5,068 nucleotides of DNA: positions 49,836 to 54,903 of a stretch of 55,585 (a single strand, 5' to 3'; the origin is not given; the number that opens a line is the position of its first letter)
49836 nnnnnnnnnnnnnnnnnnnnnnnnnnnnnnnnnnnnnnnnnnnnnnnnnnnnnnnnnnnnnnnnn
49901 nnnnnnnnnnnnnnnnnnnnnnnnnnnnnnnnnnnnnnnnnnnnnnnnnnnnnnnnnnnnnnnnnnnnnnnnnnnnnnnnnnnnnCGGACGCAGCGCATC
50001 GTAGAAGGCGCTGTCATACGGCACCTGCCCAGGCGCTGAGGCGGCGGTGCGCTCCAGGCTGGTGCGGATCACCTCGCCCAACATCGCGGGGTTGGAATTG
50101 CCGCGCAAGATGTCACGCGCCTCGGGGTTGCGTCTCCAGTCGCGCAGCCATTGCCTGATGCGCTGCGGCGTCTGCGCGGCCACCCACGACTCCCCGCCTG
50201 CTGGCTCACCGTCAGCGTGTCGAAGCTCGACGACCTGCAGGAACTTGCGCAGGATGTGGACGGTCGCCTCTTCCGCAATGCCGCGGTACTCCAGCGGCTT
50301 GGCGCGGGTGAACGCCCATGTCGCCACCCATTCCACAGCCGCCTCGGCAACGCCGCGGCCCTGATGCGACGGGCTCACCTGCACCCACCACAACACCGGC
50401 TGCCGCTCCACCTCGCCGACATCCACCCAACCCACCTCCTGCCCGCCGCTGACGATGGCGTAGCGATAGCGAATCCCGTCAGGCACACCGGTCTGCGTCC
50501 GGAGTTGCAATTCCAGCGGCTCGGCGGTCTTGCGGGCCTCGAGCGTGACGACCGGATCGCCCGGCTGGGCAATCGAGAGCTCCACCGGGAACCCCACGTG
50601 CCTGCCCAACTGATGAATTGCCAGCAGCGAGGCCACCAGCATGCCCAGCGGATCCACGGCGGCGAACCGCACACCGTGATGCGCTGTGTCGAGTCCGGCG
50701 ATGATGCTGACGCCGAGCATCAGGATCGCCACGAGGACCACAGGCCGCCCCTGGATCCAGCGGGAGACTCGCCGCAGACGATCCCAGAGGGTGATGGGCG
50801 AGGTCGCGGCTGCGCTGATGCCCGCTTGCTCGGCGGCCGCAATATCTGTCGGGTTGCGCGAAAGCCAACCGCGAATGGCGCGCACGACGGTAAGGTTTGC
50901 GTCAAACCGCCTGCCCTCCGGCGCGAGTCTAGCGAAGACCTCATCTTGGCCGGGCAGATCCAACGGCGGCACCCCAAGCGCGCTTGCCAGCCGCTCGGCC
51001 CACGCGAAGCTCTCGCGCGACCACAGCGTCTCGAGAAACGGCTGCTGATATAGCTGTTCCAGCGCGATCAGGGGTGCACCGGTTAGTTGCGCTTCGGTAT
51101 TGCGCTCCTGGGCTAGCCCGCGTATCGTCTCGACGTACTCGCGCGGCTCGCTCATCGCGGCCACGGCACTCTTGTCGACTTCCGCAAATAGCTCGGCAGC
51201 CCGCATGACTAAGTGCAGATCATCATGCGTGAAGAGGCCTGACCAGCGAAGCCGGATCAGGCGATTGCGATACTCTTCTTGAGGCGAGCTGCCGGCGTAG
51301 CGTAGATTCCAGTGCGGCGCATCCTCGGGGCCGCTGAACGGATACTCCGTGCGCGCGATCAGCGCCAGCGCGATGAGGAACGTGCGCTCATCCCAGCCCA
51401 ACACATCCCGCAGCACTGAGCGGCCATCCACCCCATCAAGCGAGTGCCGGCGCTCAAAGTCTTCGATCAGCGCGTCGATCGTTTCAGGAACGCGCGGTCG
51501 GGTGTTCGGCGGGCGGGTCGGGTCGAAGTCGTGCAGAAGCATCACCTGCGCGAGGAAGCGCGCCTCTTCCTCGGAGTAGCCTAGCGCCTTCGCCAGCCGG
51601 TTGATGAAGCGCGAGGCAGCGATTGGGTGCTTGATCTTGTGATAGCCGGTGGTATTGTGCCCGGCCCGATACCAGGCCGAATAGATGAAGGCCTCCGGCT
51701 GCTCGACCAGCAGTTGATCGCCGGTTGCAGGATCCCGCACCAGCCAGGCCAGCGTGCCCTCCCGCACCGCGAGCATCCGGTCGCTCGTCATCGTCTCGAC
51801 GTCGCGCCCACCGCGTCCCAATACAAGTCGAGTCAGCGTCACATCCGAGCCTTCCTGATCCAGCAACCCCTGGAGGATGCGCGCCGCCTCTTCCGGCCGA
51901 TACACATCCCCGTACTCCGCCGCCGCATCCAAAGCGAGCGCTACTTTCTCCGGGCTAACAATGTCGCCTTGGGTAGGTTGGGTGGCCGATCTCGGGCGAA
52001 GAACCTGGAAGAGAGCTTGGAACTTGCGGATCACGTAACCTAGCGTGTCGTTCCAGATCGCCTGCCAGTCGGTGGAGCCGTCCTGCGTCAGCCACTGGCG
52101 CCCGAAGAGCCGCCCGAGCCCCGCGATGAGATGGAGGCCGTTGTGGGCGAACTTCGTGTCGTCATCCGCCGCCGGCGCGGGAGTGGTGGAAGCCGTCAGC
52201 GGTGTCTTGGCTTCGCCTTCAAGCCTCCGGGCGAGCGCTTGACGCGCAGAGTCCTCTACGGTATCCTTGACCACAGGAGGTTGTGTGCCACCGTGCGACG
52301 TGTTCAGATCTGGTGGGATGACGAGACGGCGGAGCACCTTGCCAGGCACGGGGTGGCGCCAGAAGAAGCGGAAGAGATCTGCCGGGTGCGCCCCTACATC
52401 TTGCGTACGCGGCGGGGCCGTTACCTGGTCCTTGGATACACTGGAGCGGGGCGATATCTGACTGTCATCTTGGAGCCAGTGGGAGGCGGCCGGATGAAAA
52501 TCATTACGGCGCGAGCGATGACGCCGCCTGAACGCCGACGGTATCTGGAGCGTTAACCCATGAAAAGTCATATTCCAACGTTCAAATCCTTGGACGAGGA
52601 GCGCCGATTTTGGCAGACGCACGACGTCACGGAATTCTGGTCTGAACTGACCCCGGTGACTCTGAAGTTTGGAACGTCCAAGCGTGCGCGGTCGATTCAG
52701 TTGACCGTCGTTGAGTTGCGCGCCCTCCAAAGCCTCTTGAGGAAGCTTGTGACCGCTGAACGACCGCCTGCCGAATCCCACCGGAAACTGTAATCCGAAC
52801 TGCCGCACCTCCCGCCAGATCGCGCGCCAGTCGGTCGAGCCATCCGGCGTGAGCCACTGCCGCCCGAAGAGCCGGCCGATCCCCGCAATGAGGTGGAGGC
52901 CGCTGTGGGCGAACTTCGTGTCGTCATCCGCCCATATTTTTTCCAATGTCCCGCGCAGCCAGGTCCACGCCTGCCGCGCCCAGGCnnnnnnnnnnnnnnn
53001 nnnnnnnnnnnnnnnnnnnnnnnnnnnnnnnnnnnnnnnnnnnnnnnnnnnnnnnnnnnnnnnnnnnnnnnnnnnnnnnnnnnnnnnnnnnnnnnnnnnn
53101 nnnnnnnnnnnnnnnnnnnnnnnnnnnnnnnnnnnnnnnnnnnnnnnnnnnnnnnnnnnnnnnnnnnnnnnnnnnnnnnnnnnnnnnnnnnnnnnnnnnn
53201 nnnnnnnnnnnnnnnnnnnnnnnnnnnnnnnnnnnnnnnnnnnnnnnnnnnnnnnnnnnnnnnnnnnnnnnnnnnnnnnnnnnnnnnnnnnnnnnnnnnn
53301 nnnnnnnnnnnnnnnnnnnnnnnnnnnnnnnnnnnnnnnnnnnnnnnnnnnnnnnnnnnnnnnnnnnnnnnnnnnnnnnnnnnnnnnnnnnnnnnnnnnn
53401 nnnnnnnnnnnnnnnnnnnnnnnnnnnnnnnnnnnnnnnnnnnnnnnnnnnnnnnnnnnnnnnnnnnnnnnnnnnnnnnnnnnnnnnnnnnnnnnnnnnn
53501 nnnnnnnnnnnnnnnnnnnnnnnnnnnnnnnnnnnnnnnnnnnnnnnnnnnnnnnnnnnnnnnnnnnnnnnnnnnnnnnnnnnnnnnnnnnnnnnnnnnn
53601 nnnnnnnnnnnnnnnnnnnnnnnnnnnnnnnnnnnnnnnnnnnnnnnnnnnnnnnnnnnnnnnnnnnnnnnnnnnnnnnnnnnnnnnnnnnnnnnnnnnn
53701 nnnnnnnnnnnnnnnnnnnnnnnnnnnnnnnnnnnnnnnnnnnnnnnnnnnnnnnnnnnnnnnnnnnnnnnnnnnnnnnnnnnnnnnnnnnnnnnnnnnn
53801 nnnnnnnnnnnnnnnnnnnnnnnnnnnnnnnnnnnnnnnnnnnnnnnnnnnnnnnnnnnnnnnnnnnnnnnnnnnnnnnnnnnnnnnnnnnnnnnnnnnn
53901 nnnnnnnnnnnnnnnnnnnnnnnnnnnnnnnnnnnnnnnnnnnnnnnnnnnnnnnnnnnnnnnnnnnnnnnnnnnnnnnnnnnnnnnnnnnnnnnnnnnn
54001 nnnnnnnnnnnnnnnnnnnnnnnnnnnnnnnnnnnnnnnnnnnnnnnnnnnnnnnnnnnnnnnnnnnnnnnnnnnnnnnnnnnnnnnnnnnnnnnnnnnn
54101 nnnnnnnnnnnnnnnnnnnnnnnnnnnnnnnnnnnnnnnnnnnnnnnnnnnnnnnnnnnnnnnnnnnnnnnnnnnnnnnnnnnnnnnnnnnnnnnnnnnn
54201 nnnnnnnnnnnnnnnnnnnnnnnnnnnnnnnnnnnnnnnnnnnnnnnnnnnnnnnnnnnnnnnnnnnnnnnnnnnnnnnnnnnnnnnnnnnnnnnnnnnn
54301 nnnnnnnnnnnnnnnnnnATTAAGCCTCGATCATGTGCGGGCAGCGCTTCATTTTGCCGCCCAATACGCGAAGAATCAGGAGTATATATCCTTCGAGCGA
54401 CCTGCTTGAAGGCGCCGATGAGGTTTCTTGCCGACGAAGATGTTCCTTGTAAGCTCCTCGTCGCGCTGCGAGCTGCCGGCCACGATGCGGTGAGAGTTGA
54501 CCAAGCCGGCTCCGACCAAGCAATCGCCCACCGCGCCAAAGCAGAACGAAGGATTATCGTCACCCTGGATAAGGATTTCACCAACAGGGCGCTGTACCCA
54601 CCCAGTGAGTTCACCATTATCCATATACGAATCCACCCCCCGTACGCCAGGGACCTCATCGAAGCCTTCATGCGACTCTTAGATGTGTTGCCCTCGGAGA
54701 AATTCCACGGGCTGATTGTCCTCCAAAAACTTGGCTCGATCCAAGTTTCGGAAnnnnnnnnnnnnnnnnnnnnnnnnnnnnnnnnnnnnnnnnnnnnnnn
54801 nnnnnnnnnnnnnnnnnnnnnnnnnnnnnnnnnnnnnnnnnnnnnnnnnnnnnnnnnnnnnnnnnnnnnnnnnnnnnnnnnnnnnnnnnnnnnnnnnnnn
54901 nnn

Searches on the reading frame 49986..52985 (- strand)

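Call 8: search_protein_families(library=pfam, proteins=[window:49986-52985:-], max_evalue=0.01)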
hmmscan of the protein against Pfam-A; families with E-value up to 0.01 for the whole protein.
window:49986-52985:- (1000 aa): 2 families
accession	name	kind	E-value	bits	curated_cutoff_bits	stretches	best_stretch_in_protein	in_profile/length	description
PF00583.31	Acetyltransf_1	-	0.00082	20.1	20.7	1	840-894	34-91/116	Acetyltransferase (GNAT) family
PF13508.13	Acetyltransf_7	-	0.0025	18.6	27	1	845-894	9-58/84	Acetyltransferase (GNAT) domain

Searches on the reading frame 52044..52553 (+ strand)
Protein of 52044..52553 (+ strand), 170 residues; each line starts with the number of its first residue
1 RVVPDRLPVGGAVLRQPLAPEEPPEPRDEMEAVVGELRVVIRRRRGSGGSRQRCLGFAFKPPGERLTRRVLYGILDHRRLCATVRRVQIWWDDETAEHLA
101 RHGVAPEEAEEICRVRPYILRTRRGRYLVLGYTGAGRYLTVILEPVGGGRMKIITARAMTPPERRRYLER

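Call 19: search_protein_families(library=pfam, proteins=[window:52044-52553:+], max_evalue=0.01)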
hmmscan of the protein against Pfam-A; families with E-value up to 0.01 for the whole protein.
window:52044-52553:+ (170 aa): 1 family
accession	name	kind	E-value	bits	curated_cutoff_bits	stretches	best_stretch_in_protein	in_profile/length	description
PF04365.19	BrnT_toxin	-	4.2e-09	37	34.5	1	91-163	1-77/77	Ribonuclease toxin, BrnT, of type II toxin-antitoxin system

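Call 76: search_protein_families(library=ncbifam, proteins=[window:52131-52553:+], max_evalue=0.01)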
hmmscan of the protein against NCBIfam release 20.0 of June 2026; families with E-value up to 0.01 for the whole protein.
window:52131-52553:+ (141 aa): 0 families

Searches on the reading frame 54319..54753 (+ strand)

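Call 19: search_protein_families(library=pfam, proteins=[window:54319-54753:+], max_evalue=0.01)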
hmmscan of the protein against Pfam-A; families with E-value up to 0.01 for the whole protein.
window:54319-54753:+ (145 aa): 3 families
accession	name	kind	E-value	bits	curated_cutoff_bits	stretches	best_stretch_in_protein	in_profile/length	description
PF18480.7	DUF5615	-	3.1e-20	72.5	23.8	1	34-135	1-107/110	Domain of unknown function (DUF5615)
PF01927.22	Mut7-C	-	2.7e-06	28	23.3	1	34-91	1-56/146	Mut7-C RNAse domain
PF18478.7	PIN_10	-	0.0043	17.5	26.2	1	34-90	1-65/84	PIN like domain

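Call 76: search_protein_families(library=ncbifam, proteins=[window:54406-54753:+], max_evalue=0.01)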
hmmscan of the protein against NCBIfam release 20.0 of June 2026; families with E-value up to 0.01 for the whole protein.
window:54406-54753:+ (116 aa): 0 families
